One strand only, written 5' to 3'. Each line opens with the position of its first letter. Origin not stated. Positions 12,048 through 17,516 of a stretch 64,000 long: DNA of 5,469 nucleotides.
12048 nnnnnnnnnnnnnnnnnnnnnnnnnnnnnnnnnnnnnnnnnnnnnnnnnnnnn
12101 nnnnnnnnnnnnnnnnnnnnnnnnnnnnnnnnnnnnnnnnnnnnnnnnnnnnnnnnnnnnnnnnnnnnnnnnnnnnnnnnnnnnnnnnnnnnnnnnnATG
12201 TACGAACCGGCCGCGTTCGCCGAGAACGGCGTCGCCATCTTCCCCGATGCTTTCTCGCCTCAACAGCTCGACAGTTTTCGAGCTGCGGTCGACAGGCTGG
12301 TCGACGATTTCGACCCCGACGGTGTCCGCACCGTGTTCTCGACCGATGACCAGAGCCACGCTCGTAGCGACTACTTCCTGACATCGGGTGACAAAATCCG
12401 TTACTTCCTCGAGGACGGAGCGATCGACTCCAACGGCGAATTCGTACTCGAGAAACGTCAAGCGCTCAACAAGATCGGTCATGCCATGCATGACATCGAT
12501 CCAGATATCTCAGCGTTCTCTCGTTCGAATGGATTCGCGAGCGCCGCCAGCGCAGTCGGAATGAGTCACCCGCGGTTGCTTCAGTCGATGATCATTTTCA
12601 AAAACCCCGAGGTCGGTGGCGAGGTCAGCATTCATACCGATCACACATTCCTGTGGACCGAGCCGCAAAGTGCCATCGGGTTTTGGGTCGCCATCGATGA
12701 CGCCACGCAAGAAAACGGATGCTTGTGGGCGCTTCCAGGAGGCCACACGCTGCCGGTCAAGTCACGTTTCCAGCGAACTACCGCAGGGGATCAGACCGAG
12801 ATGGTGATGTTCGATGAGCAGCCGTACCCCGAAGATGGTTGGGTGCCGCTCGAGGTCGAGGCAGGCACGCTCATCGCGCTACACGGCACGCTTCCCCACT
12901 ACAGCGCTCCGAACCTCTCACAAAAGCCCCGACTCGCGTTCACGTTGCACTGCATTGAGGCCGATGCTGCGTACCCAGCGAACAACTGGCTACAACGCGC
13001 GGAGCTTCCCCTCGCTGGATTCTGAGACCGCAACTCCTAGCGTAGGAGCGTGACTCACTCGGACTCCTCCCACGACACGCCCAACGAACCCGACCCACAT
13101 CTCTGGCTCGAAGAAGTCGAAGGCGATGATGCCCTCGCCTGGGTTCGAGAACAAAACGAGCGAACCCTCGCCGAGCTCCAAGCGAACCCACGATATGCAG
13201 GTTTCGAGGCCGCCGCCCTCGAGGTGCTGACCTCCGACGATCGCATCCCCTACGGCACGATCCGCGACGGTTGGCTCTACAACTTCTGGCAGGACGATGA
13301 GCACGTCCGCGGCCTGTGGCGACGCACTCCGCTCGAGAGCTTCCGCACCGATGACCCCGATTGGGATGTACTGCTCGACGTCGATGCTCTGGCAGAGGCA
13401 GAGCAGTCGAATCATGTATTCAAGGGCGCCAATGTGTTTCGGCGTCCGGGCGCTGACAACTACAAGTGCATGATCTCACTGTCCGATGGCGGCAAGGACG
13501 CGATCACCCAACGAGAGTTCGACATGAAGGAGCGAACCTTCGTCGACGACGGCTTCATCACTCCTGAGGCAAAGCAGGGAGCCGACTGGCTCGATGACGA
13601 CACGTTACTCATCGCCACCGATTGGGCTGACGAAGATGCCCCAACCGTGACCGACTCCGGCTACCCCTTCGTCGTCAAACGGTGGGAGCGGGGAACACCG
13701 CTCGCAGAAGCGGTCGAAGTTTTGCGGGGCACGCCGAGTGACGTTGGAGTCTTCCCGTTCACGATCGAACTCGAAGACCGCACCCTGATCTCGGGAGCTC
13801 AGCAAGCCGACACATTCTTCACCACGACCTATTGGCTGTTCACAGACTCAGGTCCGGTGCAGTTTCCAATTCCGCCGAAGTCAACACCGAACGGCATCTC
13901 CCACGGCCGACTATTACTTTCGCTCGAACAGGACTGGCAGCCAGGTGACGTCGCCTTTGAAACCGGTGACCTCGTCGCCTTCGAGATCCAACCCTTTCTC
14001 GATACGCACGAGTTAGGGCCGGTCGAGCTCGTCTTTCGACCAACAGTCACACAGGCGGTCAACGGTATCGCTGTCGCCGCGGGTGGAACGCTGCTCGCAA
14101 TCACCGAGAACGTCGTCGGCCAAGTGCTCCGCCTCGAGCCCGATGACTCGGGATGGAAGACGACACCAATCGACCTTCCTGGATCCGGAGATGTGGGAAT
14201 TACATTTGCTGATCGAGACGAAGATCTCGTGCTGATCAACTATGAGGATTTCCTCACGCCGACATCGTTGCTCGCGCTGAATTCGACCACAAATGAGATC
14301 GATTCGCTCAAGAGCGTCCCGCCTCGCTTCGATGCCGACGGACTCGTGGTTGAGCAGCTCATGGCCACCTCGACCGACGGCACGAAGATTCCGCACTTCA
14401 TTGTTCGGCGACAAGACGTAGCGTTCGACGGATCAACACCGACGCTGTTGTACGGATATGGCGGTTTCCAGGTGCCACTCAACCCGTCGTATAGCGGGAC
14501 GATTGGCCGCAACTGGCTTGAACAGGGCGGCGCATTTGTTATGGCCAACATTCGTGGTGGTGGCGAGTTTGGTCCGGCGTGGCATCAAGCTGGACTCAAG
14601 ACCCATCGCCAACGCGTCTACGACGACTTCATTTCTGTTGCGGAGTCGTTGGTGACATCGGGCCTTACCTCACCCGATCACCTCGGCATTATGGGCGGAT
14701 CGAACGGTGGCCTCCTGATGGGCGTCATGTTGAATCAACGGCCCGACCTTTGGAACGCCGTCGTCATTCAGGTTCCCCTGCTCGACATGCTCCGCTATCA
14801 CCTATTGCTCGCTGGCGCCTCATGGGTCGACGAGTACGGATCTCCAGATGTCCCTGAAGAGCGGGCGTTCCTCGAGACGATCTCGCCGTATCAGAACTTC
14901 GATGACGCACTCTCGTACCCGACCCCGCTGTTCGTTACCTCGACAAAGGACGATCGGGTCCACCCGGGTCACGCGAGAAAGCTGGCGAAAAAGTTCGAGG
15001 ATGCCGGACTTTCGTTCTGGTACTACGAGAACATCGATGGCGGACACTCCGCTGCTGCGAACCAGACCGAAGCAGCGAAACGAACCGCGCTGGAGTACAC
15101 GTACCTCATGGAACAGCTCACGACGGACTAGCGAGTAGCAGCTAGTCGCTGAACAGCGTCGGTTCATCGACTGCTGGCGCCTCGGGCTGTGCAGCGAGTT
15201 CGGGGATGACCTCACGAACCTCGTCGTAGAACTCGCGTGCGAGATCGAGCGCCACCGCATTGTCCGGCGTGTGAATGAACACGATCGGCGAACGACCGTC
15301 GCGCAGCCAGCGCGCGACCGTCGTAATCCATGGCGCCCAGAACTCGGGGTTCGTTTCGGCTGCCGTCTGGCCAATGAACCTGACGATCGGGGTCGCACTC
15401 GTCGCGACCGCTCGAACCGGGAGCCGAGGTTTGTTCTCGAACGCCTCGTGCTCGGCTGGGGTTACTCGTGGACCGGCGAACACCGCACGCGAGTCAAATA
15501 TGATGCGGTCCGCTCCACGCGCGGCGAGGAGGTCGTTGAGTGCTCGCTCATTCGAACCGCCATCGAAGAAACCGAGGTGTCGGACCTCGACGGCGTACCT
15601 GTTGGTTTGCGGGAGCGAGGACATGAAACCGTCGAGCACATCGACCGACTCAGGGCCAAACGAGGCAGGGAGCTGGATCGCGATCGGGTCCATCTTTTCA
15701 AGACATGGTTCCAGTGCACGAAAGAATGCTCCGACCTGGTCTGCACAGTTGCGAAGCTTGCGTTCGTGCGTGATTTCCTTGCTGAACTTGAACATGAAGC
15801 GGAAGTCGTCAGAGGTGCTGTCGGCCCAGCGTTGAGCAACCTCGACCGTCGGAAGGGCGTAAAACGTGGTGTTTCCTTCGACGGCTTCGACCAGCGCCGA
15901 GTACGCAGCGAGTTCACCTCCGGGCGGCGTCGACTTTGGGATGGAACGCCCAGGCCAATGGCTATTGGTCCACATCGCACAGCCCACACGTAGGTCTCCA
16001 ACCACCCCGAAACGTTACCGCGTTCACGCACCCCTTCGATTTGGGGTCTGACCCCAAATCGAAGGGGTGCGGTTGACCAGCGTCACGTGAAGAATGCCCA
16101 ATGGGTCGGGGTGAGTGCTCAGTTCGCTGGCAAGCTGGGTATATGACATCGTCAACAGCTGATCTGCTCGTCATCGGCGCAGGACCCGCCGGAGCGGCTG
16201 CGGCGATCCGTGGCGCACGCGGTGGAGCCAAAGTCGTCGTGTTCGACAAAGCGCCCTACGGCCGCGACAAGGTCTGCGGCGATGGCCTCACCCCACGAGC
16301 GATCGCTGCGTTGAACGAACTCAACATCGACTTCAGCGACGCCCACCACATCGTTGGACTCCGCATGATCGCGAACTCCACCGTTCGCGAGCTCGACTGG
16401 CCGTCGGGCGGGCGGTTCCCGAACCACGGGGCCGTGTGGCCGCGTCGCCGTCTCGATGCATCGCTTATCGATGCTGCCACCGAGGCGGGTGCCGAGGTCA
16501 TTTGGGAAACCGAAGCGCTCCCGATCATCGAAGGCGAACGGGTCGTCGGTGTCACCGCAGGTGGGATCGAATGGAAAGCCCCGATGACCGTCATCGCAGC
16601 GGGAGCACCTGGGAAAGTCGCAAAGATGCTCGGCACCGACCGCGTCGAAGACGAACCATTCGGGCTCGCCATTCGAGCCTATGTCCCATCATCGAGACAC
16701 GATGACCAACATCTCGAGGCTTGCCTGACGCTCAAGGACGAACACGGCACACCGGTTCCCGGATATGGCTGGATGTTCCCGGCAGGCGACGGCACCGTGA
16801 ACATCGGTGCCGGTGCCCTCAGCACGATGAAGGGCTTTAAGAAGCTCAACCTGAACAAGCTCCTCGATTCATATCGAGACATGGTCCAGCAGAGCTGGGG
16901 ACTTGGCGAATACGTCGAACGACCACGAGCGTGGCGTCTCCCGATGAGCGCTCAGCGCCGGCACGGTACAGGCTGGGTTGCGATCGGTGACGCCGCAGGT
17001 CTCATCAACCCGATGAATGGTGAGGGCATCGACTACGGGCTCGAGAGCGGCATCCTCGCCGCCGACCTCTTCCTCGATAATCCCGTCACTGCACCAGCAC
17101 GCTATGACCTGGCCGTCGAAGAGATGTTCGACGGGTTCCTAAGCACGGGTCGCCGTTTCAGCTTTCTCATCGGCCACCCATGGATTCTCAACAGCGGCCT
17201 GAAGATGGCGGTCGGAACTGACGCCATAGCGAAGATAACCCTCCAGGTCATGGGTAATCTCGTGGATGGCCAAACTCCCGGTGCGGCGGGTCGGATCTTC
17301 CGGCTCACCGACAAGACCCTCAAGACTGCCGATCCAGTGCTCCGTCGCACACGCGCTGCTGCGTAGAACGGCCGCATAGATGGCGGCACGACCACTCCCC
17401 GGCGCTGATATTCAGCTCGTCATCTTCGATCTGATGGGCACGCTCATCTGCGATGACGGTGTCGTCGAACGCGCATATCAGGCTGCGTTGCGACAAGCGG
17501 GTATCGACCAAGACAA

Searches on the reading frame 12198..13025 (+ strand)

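Call 33: search_protein_families(library=pfam, proteins=[window:12198-13025:+])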
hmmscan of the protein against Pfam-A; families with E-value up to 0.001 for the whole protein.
window:12198-13025:+ (275 aa): 1 family
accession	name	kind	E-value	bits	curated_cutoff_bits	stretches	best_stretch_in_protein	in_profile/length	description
PF05721.19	PhyH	-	7e-43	147.8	22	1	7-246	1-212/213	Phytanoyl-CoA dioxygenase (PhyH)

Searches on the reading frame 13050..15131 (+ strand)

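Call 33: search_protein_families(library=pfam, proteins=[window:13050-15131:+])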
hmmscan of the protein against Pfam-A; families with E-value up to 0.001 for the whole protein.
window:13050-15131:+ (693 aa): 2 families
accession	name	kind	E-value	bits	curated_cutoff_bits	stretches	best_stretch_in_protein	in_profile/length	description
PF00326.27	Peptidase_S9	-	2.9e-46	158.1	22.6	1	488-691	8-211/213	Prolyl oligopeptidase family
PF02897.21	Peptidase_S9_N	-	1.1e-24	87.4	24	1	14-250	19-247/414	Prolyl oligopeptidase, N-terminal beta-propeller domain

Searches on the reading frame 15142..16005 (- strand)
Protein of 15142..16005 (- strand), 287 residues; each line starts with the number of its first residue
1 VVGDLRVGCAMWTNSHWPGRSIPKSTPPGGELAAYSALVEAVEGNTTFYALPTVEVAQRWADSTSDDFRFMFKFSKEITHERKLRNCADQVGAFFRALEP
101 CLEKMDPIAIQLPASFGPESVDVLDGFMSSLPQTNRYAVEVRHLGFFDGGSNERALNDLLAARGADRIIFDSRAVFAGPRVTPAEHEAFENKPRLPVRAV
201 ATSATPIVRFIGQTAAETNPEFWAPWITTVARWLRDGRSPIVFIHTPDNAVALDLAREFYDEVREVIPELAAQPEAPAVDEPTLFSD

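Call 33: search_protein_families(library=pfam, proteins=[window:15142-16005:-])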
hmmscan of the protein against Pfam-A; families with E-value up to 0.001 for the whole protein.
window:15142-16005:- (287 aa): 1 family
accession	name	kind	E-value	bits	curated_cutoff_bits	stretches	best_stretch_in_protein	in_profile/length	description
PF01904.24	DUF72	-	1.1e-50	173.1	25.3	1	23-260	2-215/217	Protein of unknown function DUF72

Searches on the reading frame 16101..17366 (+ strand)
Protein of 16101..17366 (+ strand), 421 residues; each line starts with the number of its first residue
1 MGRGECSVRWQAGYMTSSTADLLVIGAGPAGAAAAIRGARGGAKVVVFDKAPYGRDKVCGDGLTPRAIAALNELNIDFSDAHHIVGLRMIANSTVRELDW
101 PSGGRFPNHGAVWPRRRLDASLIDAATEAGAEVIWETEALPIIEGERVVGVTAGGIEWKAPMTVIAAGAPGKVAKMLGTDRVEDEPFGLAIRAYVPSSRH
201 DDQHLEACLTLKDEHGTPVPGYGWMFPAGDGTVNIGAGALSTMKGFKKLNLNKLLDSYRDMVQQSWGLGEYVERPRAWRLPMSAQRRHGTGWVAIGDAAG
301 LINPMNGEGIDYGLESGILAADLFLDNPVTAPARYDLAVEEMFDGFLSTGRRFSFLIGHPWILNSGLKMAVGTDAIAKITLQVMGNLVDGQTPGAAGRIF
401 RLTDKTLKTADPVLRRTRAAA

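Call 33: search_protein_families(library=pfam, proteins=[window:16101-17366:+])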
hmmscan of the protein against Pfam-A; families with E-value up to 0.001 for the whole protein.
window:16101-17366:+ (421 aa): 9 families
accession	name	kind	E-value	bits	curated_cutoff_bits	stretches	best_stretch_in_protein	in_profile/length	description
PF01266.30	DAO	-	5.4e-12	46.3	27.9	1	88-241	117-272/353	FAD dependent oxidoreductase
PF01494.25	FAD_binding_3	-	1.4e-08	34.8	22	1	20-313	2-307/349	FAD binding domain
PF07992.20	Pyr_redox_2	-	4.4e-07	30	26.1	1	21-178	2-118/291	Pyridine nucleotide-disulphide oxidoreductase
PF12831.13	FAD_oxidored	-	1.9e-06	27.9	27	1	21-175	1-151/416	FAD dependent oxidoreductase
PF00890.30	FAD_binding_2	-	1.6e-05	24.8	20.4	1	21-53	1-33/414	FAD binding domain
PF03486.20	HI0933_like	-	3.5e-05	23.8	50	1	21-58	2-39/244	HI0933-like protein Rossmann domain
PF22578.2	GGR_cat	-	0.00012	22.3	27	1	221-258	32-67/88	Geranylgeranyl reductase catalytic domain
PF13450.12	NAD_binding_8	-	0.00016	22.3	21.9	1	24-52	1-29/68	NAD(P)-binding Rossmann-like domain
PF01134.28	GIDA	-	0.00017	21.3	22.1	0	21-48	1-28/391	Glucose inhibited division protein A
